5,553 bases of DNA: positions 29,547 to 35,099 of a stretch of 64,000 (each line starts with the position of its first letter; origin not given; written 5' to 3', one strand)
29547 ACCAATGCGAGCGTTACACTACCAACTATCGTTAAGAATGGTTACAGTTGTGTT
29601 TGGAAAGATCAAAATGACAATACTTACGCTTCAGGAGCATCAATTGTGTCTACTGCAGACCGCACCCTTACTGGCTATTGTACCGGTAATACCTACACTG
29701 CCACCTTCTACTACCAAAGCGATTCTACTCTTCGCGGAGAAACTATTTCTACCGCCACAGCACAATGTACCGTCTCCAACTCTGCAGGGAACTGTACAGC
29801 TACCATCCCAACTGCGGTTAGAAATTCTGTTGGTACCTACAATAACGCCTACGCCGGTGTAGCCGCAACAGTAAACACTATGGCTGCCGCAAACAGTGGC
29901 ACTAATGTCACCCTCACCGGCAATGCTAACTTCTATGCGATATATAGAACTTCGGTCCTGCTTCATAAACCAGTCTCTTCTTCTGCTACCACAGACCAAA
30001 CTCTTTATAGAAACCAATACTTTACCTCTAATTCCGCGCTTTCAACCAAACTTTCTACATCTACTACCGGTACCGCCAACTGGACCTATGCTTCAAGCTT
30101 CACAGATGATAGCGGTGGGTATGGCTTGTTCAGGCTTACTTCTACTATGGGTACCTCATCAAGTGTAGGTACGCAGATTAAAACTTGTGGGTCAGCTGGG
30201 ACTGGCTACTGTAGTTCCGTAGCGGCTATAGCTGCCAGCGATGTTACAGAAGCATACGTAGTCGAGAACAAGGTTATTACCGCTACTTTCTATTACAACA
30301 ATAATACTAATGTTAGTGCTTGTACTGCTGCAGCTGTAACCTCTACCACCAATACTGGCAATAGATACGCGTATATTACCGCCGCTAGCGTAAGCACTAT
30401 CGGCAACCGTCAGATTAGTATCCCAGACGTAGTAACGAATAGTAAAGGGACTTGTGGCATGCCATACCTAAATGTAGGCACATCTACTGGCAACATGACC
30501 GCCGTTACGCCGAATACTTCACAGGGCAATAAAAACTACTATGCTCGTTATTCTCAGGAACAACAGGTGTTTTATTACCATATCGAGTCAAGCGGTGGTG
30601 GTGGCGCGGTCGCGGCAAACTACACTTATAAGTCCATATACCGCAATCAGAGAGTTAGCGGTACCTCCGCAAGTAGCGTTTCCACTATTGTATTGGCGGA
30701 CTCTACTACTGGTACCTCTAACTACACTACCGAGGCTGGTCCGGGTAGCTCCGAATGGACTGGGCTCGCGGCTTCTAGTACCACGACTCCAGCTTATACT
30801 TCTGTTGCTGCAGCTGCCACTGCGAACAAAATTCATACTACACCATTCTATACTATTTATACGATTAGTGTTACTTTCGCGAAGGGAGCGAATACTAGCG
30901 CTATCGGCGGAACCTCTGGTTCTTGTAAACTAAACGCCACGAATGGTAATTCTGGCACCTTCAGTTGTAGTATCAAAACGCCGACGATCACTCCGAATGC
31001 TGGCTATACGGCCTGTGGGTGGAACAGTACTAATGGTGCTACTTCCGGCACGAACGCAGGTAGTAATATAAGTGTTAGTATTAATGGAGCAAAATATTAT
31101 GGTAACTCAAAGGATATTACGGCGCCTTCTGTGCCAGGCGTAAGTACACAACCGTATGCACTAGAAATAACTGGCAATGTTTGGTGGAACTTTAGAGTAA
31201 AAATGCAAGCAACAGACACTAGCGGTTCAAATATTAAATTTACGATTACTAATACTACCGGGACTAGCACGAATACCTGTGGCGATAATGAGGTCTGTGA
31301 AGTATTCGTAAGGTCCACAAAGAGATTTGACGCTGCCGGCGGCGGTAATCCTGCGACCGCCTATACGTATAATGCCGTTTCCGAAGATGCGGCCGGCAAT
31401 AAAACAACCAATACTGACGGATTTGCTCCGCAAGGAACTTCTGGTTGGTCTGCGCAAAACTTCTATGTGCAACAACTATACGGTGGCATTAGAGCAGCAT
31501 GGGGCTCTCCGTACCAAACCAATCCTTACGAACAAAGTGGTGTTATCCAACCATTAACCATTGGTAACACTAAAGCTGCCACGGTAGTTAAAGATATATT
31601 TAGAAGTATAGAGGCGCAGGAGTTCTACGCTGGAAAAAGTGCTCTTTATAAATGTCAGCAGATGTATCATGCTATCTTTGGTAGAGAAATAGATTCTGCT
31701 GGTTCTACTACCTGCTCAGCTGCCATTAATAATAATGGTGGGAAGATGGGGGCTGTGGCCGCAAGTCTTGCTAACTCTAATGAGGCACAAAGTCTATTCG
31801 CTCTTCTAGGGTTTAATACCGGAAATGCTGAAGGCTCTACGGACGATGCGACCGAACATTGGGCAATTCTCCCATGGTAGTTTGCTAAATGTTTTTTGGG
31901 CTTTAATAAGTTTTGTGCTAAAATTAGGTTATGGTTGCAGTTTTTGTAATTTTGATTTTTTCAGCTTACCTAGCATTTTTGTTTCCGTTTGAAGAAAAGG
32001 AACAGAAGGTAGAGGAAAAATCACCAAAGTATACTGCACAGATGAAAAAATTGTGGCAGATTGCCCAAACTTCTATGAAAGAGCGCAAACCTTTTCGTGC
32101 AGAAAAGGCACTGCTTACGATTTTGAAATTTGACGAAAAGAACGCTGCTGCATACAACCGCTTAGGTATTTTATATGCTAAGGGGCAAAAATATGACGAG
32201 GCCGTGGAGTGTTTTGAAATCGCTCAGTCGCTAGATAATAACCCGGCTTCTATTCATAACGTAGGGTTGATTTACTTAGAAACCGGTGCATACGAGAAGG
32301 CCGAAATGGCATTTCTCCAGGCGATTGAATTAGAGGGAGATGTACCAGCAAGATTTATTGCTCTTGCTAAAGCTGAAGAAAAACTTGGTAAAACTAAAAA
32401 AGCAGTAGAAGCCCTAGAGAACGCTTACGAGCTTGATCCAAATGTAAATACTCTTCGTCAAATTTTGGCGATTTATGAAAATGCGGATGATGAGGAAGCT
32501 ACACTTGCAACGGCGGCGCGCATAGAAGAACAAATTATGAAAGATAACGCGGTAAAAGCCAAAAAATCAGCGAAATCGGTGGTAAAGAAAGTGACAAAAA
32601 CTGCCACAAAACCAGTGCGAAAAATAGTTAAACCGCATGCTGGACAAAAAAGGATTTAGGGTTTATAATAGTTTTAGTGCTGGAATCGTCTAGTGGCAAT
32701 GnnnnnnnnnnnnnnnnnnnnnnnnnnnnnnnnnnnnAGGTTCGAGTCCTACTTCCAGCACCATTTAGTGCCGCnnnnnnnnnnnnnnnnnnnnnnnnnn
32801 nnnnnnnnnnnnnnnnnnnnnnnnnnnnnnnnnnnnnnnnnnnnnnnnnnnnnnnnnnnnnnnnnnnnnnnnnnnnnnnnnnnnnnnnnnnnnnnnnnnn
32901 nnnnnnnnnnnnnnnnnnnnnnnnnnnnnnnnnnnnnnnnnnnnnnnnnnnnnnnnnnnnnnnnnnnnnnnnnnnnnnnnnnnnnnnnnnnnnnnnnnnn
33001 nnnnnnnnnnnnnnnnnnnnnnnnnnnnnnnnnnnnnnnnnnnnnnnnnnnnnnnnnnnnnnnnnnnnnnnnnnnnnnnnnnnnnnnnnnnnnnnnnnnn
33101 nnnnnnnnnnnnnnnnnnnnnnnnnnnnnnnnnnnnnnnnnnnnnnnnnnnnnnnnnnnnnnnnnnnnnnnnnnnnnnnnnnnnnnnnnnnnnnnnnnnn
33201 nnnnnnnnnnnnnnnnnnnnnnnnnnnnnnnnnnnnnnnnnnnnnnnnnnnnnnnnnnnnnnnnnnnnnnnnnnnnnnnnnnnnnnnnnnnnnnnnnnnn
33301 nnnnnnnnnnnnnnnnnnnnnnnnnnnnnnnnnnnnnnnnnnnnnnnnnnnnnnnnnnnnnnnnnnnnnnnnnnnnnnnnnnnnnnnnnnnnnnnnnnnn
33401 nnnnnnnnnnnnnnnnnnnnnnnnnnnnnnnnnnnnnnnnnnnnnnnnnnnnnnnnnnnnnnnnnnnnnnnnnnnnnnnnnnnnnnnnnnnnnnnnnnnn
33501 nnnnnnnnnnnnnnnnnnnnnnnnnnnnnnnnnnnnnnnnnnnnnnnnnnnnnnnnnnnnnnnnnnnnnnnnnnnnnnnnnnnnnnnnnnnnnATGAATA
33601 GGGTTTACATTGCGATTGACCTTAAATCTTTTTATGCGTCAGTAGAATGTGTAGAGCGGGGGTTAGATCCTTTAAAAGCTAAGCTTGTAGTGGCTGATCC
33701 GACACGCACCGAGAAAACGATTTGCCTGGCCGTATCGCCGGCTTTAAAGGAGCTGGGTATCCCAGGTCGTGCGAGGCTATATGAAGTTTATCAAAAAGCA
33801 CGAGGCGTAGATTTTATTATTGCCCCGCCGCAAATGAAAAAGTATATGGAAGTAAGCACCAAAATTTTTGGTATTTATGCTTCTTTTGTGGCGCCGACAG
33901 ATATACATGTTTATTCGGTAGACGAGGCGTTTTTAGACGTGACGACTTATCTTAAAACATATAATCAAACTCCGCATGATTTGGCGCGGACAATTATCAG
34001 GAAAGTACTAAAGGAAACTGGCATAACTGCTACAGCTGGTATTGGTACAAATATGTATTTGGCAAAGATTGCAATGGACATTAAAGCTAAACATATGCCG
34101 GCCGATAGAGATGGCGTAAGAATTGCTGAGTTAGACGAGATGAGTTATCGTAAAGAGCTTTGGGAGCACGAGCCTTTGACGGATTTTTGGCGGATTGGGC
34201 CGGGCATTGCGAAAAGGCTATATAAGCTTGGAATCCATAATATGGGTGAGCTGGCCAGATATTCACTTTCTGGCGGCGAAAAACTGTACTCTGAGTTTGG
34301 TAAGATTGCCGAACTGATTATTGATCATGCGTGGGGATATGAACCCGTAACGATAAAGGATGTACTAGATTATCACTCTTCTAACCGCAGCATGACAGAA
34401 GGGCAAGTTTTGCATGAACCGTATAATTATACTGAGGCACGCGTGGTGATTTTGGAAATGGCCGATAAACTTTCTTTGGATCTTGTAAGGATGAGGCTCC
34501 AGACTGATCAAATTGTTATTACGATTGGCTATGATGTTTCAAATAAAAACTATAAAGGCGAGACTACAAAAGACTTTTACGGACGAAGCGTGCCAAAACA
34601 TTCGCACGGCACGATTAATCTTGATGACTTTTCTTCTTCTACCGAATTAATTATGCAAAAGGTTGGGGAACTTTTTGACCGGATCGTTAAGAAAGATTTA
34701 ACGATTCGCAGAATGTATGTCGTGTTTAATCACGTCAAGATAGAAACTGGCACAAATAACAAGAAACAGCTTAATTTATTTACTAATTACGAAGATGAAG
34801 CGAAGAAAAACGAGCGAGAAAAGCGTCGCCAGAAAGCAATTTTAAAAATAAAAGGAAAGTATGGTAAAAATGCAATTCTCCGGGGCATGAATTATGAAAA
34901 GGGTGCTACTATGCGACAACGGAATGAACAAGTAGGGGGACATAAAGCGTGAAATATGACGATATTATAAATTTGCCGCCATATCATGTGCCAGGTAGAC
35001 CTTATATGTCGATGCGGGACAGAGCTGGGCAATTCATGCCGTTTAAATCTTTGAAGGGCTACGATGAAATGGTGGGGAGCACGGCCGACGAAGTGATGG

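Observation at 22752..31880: Giant 3,042-aa modular surface protein takes up 14% of the window and is a candidate host/partner-adhesion factor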

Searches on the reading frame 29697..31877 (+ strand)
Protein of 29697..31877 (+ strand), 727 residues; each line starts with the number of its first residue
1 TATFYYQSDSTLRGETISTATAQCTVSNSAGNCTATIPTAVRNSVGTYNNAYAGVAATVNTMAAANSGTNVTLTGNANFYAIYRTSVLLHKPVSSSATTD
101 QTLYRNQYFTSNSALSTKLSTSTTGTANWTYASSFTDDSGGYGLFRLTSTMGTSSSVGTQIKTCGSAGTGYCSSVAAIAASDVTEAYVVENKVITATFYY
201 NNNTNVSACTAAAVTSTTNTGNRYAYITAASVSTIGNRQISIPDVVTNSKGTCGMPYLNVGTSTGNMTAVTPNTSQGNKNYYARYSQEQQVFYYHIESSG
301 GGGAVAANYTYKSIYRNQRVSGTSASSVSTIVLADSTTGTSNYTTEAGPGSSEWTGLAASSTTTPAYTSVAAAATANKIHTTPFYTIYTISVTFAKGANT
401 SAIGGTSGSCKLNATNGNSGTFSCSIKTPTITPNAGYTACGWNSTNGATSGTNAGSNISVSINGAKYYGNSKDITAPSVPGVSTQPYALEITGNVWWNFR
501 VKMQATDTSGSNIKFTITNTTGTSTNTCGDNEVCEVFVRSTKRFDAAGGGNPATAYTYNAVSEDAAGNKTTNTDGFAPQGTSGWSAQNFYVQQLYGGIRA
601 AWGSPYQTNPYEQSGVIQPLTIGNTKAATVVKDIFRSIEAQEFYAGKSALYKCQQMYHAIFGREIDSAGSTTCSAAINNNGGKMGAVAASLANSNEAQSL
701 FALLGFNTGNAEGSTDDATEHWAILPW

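Call 42: search_solved_structures(query=window:29697-31877:+, max_evalue=1)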
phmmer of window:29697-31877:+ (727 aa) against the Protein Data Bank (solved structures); distinct sequences matched with E-value up to 1: 0.

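Call 48: search_protein_representatives(protein=window:29697-31877:+)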
Query: 727 residues. Proteins with E-value up to 0.001 (for the whole library): 177; up to 1e-10: 116; up to 1e-30: 52. The best 150 are listed.
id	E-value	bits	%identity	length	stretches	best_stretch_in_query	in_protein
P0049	1.6e-180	618.7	43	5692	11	2-471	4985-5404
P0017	4.3e-115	402.5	40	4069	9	1-472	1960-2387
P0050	2.7e-91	323.8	49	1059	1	1-478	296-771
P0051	5.0e-89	316.4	51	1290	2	35-476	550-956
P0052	1.6e-86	308.1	51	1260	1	18-473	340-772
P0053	8.8e-83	295.7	35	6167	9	79-471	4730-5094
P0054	3.1e-75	270.8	40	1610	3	25-472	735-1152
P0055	2.1e-67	244.9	35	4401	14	19-473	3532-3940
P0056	2.2e-64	234.9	35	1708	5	66-478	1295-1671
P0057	1.8e-63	231.9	34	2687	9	23-563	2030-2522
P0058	3.0e-62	227.9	44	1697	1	1-475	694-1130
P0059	7.6e-60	219.9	43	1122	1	1-520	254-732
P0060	6.8e-58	213.5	36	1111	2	9-543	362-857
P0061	1.2e-57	212.7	34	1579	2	2-472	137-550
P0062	1.3e-54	202.7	41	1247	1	1-471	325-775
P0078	6.9e-45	170.5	41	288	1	431-711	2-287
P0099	7.7e-31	124.1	48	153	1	562-714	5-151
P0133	9.2e-17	77.6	30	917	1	200-710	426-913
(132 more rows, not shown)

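Call 52: search_protein_families(library=pfam, proteins=[P0078, P0099, P0133, P0050, P0052], max_evalue=0.1)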
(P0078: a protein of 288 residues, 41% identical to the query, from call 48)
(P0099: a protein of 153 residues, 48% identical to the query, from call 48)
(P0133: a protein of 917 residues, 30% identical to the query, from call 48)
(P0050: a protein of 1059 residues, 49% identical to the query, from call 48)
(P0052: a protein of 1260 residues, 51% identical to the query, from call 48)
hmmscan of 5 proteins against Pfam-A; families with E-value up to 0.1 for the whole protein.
P0078 (288 aa): 0 families

P0099 (153 aa): 1 family
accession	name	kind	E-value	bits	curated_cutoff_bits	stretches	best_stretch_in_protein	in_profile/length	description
PF13946.11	DUF4214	-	0.0026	18.2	23.2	1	91-137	25-71/72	Domain of unknown function (DUF4214)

P0133 (917 aa): 1 family
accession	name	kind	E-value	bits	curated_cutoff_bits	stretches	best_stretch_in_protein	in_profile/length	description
PF13946.11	DUF4214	-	0.00038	20.9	23.2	1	857-902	24-70/72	Domain of unknown function (DUF4214)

P0050 (1059 aa): 0 families

P0052 (1260 aa): 2 families
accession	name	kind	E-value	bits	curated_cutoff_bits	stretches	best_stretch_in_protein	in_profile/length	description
PF09479.16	Flg_new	-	1.9e-06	28.4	27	1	218-286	1-59/65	Listeria-Bacteroides repeat domain (List_Bact_rpt)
PF21196.3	PcrA_UvrD_tudor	-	0.095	13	23.9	0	861-886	11-37/48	PcrA/UvrD tudor domain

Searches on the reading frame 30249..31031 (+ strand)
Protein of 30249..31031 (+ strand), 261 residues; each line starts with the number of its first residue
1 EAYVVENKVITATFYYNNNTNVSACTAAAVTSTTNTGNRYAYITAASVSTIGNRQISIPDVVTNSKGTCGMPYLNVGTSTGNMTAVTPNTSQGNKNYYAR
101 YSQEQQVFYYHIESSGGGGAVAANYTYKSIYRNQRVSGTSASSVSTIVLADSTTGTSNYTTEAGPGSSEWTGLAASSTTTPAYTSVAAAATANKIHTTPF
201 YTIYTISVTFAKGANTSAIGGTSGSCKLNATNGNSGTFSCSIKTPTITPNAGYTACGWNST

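Call 11: search_protein_families(library=pfam, proteins=[window:30249-31031:+], max_evalue=1)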
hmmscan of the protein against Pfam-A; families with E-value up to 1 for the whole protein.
window:30249-31031:+ (261 aa): 1 family
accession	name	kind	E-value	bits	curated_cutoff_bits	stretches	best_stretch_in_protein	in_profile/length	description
PF22074.2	Cep192_D5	-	0.28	11.1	27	1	29-63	26-60/178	Cep192 domain 5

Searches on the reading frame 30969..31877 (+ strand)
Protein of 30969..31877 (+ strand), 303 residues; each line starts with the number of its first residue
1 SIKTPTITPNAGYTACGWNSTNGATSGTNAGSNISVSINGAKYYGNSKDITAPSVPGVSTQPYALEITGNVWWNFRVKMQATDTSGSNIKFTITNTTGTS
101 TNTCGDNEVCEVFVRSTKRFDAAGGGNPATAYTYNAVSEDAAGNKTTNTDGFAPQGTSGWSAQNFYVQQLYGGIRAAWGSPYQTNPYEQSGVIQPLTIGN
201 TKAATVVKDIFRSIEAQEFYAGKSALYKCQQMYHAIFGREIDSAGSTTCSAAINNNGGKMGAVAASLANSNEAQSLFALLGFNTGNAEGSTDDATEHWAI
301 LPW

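Call 11: search_protein_families(library=pfam, proteins=[window:30969-31877:+], max_evalue=1)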
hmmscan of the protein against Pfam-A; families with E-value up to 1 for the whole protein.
window:30969-31877:+ (303 aa): 2 families
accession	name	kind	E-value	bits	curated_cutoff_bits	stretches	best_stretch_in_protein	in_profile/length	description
PF13946.11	DUF4214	-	0.0051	17.3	23.2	1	230-277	25-72/72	Domain of unknown function (DUF4214)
PF20164.4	GspA_SrpA_N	-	0.1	13.5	27.4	1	35-84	36-85/117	GspA/SrpA SigLec-like domain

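Call 23: find_homologous_proteins(query=window:31089-31877:+, max_evalue=0.001)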
Query window:31089-31877:+: 1024 candidates shared short words with the query, none scored E <= 0.001.

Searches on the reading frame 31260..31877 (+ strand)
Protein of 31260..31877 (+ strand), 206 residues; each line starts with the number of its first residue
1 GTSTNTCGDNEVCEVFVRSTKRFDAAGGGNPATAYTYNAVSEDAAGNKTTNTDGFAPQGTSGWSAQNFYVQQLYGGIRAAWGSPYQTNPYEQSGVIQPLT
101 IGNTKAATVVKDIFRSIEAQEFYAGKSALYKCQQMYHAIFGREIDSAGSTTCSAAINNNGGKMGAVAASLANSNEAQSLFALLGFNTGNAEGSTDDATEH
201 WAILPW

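Call 90: search_solved_structures(query=A5, max_evalue=10)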
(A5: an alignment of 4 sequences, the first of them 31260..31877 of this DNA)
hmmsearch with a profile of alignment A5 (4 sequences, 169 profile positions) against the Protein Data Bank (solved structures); distinct sequences matched with E-value up to 10: 1.
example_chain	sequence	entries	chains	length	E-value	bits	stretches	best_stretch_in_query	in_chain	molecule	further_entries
5y6p_B2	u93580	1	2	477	0.053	16.5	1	55-157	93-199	LRC2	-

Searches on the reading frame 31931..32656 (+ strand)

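Call 13: search_protein_families(library=pfam, proteins=[window:31931-32656:+], max_evalue=0.001)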
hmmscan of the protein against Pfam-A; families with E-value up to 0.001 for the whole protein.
window:31931-32656:+ (242 aa): 16 families
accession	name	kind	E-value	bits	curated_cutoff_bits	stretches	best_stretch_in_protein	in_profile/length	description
PF00515.34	TPR_1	-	1.1e-16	60.3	27.8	1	72-103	1-32/34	Tetratricopeptide repeat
PF07719.23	TPR_2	-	1.4e-16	59.6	27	2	72-104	1-33/34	Tetratricopeptide repeat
PF13181.12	TPR_8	-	1.1e-15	56.8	25.7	2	72-104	1-33/34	Tetratricopeptide repeat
PF13424.12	TPR_12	-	1.9e-11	44.4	30.1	2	72-134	3-74/77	Tetratricopeptide repeat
PF13414.12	TPR_11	-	4.2e-10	39.6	26.8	0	82-110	4-32/42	TPR repeat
PF13432.12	TPR_16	-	7e-09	36.4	32.7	0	50-102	9-59/65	Tetratricopeptide repeat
PF13176.12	TPR_7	-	1e-08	35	27.9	0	74-102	1-31/36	Tetratricopeptide repeat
PF13428.12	TPR_14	-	1.1e-08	35.3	23.5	1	142-180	4-42/44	Tetratricopeptide repeat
PF13431.12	TPR_17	-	2.4e-08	34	24.4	0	61-92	2-33/34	Tetratricopeptide repeat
PF23914.1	TPR_CcmH_CycH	-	2.6e-07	31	42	0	143-207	54-118/158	Cytochrome c-type biogenesis protein H TPR domain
PF12895.13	ANAPC3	-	1.9e-06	28.5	27.2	1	86-165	3-82/82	Anaphase-promoting complex, cyclosome, subunit 3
PF13371.12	TPR_9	-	4.7e-06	27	35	0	79-139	2-63/73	Tetratricopeptide repeat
PF14559.12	TPR_19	-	3.6e-05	24.4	25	0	55-106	8-59/68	Tetratricopeptide repeat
PF13374.12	TPR_10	-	4.1e-05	23.9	27.5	0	72-96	2-26/42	Tetratricopeptide repeat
PF25063.1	ARM_TT21_C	-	0.00011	22.6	35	1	37-104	93-161/209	Tetratricopeptide repeat protein 21 C-terminal ARM domain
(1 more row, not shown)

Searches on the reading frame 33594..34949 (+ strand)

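Call 13: search_protein_families(library=pfam, proteins=[window:33594-34949:+], max_evalue=0.001)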
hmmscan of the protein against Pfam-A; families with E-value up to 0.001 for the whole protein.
window:33594-34949:+ (452 aa): 3 families
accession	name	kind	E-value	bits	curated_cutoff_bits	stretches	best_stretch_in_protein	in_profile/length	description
PF00817.25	IMS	-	3.6e-31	108.5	23.2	1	8-162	1-148/148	impB/mucB/samB family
PF11799.13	IMS_C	-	3.8e-09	37.4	20.7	1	265-395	2-109/109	impB/mucB/samB family C-terminal domain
PF11798.14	IMS_HHH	-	0.00039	20.9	24.4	0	189-214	8-32/32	IMS family HHH motif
